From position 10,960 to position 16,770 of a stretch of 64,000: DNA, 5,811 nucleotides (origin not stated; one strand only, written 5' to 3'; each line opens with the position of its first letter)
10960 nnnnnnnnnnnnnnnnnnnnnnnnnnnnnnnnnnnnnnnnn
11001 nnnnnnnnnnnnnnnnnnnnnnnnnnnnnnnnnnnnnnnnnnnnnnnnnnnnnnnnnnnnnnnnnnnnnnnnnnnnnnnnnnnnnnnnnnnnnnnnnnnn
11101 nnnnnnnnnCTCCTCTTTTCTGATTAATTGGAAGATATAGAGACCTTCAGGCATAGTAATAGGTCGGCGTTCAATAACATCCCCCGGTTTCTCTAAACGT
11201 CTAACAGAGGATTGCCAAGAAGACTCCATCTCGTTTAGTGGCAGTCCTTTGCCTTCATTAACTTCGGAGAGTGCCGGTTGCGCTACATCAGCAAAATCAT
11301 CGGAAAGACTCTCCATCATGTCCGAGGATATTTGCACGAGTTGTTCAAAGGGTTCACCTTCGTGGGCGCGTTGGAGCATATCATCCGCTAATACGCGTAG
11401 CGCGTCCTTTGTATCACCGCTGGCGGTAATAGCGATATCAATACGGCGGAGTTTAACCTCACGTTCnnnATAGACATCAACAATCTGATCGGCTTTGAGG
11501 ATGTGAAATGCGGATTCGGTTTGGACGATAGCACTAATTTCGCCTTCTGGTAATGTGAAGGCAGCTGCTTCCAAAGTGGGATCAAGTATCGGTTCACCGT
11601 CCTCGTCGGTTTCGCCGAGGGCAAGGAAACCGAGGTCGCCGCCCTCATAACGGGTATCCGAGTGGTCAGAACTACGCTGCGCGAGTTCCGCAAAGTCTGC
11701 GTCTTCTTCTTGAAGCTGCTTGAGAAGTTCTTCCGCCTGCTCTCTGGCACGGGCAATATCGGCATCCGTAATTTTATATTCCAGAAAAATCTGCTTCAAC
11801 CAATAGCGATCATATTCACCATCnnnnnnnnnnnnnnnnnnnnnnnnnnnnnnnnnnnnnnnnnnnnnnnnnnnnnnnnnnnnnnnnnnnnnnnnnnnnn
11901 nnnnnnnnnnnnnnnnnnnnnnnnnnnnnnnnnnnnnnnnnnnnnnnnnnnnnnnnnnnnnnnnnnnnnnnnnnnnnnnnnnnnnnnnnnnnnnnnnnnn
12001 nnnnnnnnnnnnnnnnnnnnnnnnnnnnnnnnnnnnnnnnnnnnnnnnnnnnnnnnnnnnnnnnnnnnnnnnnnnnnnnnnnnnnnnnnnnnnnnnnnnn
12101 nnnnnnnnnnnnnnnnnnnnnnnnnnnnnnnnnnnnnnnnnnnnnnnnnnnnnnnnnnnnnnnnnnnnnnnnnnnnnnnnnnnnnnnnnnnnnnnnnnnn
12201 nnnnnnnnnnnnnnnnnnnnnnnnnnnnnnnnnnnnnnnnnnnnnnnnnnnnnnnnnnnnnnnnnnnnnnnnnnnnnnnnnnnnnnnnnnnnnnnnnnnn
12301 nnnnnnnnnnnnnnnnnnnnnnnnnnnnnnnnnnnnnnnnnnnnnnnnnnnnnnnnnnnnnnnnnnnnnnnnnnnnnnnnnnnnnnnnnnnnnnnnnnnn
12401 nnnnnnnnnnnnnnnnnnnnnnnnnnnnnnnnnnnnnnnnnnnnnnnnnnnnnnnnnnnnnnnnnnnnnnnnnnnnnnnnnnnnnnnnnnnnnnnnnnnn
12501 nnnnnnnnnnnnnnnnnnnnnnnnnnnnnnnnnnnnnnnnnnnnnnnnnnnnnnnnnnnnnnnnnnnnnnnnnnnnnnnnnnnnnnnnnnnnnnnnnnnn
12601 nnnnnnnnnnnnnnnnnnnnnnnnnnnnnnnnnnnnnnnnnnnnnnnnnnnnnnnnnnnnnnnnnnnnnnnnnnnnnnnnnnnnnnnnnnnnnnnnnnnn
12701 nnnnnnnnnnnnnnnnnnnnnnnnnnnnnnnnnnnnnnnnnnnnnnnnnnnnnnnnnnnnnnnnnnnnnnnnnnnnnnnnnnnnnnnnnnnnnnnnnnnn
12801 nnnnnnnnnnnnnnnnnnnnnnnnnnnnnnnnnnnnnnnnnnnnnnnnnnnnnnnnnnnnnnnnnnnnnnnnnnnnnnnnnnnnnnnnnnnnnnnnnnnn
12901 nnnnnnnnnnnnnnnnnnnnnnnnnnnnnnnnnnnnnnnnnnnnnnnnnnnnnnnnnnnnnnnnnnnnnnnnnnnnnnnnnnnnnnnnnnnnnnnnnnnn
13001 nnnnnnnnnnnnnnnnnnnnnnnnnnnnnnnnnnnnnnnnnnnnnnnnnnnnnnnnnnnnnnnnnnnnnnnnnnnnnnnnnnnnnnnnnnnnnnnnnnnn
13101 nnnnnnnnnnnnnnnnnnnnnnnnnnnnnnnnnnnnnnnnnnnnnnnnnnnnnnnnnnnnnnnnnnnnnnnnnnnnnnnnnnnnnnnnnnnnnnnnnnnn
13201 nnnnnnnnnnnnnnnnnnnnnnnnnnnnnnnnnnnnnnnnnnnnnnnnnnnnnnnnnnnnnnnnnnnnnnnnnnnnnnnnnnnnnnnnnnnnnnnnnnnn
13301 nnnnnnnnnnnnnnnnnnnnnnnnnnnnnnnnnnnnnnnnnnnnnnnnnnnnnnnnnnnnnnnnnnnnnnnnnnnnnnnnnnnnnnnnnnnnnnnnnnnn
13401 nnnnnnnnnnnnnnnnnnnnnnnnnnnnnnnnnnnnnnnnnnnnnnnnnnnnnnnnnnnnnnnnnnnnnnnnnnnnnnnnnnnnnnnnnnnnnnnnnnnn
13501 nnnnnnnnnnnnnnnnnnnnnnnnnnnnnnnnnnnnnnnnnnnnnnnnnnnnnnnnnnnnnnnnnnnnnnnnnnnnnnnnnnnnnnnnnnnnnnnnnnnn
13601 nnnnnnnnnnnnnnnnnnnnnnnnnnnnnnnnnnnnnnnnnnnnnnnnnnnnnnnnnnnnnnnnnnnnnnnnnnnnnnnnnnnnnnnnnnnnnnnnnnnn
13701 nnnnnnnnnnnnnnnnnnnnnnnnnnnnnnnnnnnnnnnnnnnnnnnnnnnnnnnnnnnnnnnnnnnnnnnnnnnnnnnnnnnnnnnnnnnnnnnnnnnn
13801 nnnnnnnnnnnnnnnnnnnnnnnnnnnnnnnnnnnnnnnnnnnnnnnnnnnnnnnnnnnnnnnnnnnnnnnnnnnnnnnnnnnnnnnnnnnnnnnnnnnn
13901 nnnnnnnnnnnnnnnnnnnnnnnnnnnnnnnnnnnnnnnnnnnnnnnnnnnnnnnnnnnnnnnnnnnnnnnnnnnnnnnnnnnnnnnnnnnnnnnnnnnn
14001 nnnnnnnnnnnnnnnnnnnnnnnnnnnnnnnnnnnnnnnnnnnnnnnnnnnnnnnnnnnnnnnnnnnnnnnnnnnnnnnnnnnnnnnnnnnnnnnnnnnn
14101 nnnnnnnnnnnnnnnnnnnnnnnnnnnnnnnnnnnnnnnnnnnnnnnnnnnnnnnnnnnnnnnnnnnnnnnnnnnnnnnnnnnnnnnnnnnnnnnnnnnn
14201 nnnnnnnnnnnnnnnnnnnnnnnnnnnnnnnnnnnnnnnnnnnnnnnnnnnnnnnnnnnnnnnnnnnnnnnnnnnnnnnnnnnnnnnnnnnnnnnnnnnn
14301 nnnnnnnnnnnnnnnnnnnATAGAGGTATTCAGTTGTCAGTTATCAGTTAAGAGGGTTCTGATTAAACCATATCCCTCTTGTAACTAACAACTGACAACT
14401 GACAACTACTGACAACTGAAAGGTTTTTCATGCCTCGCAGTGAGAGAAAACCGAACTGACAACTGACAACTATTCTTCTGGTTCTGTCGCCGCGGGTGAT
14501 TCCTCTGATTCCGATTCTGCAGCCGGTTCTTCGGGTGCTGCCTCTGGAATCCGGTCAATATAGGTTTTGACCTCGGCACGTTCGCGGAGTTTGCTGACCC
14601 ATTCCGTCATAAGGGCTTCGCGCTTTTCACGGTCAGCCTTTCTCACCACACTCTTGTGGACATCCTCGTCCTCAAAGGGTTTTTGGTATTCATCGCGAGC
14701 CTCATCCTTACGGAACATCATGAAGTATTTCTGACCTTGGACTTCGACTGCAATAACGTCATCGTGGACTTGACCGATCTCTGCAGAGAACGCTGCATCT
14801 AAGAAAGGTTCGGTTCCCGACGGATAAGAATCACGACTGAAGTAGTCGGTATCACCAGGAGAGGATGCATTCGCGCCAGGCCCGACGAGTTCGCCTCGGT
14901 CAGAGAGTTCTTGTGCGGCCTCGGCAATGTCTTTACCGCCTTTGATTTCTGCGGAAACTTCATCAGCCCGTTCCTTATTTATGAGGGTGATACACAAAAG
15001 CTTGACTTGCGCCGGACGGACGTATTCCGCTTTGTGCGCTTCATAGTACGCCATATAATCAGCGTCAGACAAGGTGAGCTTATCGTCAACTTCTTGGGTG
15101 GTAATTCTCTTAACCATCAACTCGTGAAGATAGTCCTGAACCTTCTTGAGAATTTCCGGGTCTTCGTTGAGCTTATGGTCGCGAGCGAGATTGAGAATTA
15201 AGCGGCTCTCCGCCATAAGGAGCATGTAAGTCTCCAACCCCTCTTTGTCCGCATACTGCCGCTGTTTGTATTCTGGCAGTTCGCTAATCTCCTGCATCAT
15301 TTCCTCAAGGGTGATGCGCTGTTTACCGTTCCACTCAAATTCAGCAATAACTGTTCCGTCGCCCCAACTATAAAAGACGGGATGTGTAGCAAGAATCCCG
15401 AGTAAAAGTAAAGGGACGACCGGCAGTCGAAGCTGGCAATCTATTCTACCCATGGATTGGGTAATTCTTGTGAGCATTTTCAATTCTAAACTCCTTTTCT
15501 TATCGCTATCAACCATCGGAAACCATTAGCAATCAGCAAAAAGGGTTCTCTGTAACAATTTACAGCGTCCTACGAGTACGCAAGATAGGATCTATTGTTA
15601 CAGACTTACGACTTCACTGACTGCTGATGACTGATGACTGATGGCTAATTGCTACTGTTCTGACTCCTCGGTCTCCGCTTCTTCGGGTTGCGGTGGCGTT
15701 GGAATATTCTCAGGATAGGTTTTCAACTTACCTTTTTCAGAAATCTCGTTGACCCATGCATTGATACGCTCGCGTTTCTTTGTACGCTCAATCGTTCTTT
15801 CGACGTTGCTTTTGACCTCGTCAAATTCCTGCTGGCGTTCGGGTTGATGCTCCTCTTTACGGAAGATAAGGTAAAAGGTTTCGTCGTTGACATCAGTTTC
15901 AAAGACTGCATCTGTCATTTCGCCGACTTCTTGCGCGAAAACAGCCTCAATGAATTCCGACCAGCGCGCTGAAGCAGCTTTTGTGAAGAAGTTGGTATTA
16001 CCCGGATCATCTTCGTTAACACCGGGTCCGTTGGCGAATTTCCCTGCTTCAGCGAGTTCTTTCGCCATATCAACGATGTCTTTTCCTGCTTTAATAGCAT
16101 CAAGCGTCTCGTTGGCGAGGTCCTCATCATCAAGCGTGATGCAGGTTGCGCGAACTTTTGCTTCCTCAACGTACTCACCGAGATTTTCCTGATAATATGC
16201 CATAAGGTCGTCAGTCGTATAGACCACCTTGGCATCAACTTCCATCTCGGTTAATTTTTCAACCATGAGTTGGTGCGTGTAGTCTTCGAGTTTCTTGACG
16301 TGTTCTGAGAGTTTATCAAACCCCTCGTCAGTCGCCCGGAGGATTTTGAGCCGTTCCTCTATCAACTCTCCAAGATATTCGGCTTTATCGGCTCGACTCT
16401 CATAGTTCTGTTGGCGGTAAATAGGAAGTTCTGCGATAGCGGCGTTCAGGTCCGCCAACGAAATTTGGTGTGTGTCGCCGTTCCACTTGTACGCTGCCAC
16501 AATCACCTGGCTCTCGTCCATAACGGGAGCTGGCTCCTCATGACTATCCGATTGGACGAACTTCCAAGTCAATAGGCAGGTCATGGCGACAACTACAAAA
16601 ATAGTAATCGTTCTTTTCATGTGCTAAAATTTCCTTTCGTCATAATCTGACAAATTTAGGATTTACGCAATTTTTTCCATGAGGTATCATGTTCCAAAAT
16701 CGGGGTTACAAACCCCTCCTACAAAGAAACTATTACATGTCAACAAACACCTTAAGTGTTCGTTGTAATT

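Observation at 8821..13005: LptD homologue carrying its own SurA-like parvulin PPIase module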

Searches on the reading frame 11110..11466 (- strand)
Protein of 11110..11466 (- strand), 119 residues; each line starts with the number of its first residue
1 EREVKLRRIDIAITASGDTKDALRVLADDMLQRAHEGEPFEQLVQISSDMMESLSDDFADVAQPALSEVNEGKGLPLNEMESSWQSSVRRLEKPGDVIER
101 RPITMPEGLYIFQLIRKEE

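Call 47: search_protein_families(library=pfam, proteins=[window:11110-11466:-], max_evalue=1)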
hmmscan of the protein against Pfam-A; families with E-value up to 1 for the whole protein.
seq(119 aa): 2 families
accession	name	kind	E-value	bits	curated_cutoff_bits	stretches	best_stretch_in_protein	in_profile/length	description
PF13616.12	Rotamase_3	-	0.0024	18.8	22.5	1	3-49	15-62/116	PPIC-type PPIASE domain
PF12535.13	Nudix_N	-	0.22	11.7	27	1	38-57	28-47/56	Hydrolase of X-linked nucleoside diphosphate N terminal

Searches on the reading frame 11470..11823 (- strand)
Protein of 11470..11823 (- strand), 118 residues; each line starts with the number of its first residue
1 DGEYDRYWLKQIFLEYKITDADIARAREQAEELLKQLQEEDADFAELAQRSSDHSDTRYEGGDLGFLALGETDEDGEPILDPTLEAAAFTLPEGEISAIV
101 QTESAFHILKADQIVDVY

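Call 73: search_solved_structures(query=window:11470-11823:-, max_evalue=0.1, show_alignments=5)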
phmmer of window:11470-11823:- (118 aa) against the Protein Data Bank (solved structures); distinct sequences matched with E-value up to 0.1: 61 (the best 60 are shown).
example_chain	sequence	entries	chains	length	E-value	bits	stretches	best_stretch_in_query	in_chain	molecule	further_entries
2jzv_A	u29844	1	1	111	5e-11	46.1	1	22-113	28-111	Foldase protein prsA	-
8sot_A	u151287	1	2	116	2.6e-08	37.4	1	20-112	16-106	Basic membrane protein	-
1yw5_A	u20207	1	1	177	3.3e-07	33.8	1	22-110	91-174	peptidyl prolyl cis/trans isomerase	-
1zk6_A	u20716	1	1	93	6.7e-07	32.9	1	26-111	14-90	Foldase protein prsA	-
1j6y_A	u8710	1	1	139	2.6e-06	31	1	25-111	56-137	peptidyl-prolyl cis-trans isomerase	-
6xd8_A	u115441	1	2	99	3.3e-06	30.6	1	33-118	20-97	Foldase protein PrsA 1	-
4wo7_A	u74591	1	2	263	4.5e-06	30.2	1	15-112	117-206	Foldase protein PrsA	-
6vj4_A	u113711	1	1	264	5.2e-06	30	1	27-111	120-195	Peptidylprolyl isomerase PrsA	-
8hm4_A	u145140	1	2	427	1.2e-05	28.8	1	15-110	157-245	Peptidylprolyl isomerase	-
8hm3_B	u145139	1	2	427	1.2e-05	28.8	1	15-110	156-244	Peptidylprolyl isomerase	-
2lj4_A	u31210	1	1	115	3.4e-05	27.4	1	28-110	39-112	Peptidyl-prolyl cis-trans isomerase/rotamase, putative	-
7kkf_A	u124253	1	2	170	3.8e-05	27.2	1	27-110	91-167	Peptidyl-prolyl cis-trans isomerase ESS1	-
5gph_A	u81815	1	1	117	0.00014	25.4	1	22-109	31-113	Peptidyl-prolyl cis-trans isomerase NIMA-interacting 1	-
2rur_A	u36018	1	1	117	0.00018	25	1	22-109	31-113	Peptidyl-prolyl cis-trans isomerase NIMA-interacting 1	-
2rud_A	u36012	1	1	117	0.00019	24.9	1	22-109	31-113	Peptidyl-prolyl cis-trans isomerase NIMA-interacting 1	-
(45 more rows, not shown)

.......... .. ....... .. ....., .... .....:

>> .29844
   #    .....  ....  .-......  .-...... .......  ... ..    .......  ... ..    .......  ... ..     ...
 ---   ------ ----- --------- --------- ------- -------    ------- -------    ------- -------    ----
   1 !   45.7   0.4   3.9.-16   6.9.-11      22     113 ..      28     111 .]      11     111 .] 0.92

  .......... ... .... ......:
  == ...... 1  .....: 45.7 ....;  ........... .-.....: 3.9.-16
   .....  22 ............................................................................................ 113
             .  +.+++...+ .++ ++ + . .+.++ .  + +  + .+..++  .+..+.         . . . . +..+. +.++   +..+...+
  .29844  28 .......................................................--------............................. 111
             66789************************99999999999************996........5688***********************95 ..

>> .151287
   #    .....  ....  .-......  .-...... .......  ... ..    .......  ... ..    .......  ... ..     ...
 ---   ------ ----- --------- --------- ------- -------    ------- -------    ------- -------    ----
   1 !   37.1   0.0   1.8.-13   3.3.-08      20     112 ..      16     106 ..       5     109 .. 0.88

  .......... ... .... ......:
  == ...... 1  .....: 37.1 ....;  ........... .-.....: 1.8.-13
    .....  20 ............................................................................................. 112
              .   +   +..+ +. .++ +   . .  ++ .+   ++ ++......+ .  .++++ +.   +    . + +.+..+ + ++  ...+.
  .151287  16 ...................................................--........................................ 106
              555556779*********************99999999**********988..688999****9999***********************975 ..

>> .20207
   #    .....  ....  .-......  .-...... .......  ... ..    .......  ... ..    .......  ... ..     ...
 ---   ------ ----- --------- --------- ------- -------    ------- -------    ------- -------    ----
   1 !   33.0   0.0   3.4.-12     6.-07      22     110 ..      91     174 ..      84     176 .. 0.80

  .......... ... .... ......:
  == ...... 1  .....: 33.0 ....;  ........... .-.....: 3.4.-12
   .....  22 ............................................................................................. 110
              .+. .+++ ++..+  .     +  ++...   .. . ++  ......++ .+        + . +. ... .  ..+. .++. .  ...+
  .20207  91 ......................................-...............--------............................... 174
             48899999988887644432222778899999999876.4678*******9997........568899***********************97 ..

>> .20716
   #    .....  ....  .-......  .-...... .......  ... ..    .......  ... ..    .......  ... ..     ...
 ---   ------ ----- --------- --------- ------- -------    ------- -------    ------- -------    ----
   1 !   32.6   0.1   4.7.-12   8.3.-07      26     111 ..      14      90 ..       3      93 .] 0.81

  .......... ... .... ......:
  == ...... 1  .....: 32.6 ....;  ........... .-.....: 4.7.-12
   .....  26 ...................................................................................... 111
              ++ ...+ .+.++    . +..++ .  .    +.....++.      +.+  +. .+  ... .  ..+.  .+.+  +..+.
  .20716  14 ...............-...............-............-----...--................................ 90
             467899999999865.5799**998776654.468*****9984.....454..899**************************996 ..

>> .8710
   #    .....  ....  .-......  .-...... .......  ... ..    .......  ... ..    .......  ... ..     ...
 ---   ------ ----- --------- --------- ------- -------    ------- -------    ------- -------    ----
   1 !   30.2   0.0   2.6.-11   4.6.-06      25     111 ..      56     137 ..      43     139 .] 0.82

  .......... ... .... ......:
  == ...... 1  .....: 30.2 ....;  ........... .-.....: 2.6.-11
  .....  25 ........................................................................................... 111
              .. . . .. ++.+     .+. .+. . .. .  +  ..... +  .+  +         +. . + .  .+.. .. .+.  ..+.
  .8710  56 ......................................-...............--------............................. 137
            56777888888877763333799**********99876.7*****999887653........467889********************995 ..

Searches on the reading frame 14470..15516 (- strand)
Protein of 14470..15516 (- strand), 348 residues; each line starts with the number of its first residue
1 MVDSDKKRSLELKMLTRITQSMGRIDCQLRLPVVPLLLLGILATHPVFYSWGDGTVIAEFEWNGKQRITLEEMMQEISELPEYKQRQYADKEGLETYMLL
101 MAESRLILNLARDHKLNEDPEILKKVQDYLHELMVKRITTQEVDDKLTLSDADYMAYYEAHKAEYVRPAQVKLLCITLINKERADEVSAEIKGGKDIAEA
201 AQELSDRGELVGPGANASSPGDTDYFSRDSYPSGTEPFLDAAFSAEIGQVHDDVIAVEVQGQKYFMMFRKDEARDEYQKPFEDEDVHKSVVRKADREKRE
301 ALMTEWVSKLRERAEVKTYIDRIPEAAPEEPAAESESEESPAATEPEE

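Call 5: search_protein_families(library=pfam, proteins=[window:14470-15516:-], max_evalue=1)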
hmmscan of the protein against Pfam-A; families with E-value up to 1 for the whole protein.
window:14470-15516:- (348 aa): 4 families
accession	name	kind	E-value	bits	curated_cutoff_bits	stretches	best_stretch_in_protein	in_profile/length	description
PF13145.12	Rotamase_2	-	2.3e-09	38.5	27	1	150-283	2-118/121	PPIC-type PPIASE domain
PF13616.12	Rotamase_3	-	0.0029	18.6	22.5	1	181-251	37-98/116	PPIC-type PPIASE domain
PF11186.13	DUF2972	-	0.0083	16.5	22.2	1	104-187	98-183/199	Protein of unknown function (DUF2972)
PF11360.13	DUF3110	-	0.07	13.8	20.2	1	254-300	15-61/84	Protein of unknown function (DUF3110)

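Call 6: search_protein_families(library=ncbifam, proteins=[window:14470-15516:-], max_evalue=1)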
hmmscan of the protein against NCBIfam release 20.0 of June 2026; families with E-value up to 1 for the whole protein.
window:14470-15516:- (348 aa): 4 families
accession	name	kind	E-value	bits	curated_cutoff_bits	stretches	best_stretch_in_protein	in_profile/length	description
NF008054.0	PRK10788.1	equivalog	2.7e-09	36.3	493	1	140-298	240-381/626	peptidylprolyl isomerase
NF000809.0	PRK00059.1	equivalog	4.2e-09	36.3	303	1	125-323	150-335/336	peptidylprolyl isomerase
NF051879.1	TDE1658_narrow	equivalog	0.00073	18.6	340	1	146-189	164-207/342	MOSP complex formation periplasmic protein, TDE1658 family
TIGR02925.1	cis_trans_EpsD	equivalog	0.084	12.5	108.9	1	102-204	70-173/232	EpsD family peptidyl-prolyl cis-trans isomerase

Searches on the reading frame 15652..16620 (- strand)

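Call 5: search_protein_families(library=pfam, proteins=[window:15652-16620:-], max_evalue=1)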
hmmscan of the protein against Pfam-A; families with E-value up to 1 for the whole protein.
window:15652-16620:- (322 aa): 3 families
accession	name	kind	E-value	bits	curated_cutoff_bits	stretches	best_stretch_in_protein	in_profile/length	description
PF13145.12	Rotamase_2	-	6.9e-09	37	27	1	136-270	3-120/121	PPIC-type PPIASE domain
PF17784.7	Sulfotransfer_4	-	0.025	14.9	22.8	1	82-143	42-104/215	Sulfotransferase domain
PF13616.12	Rotamase_3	-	0.091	13.8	22.5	1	166-243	37-104/116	PPIC-type PPIASE domain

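Call 6: search_protein_families(library=ncbifam, proteins=[window:15652-16620:-], max_evalue=1)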
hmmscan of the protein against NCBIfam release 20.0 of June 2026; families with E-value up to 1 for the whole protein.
window:15652-16620:- (322 aa): 6 families
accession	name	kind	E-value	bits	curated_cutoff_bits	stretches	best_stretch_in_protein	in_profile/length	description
NF000809.0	PRK00059.1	equivalog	1.3e-10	41.2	303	1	110-306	150-335/336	peptidylprolyl isomerase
NF008054.0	PRK10788.1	equivalog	1.8e-08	33.5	493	1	126-282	241-382/626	peptidylprolyl isomerase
NF002361.0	PRK01326.1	equivalog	4.2e-06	26.1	428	1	104-285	100-267/336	peptidylprolyl isomerase PrsA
TIGR02925.1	cis_trans_EpsD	equivalog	7.6e-06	25.7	108.9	1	34-189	23-173/232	EpsD family peptidyl-prolyl cis-trans isomerase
TIGR03298.1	argP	subfamily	0.039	13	273.55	1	82-173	42-134/292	ArgP/LysG family DNA-binding transcriptional regulator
NF033885.1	conj_TraP_IncI1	equivalog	0.083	12.6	135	1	7-126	18-133/217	conjugal transfer protein TraP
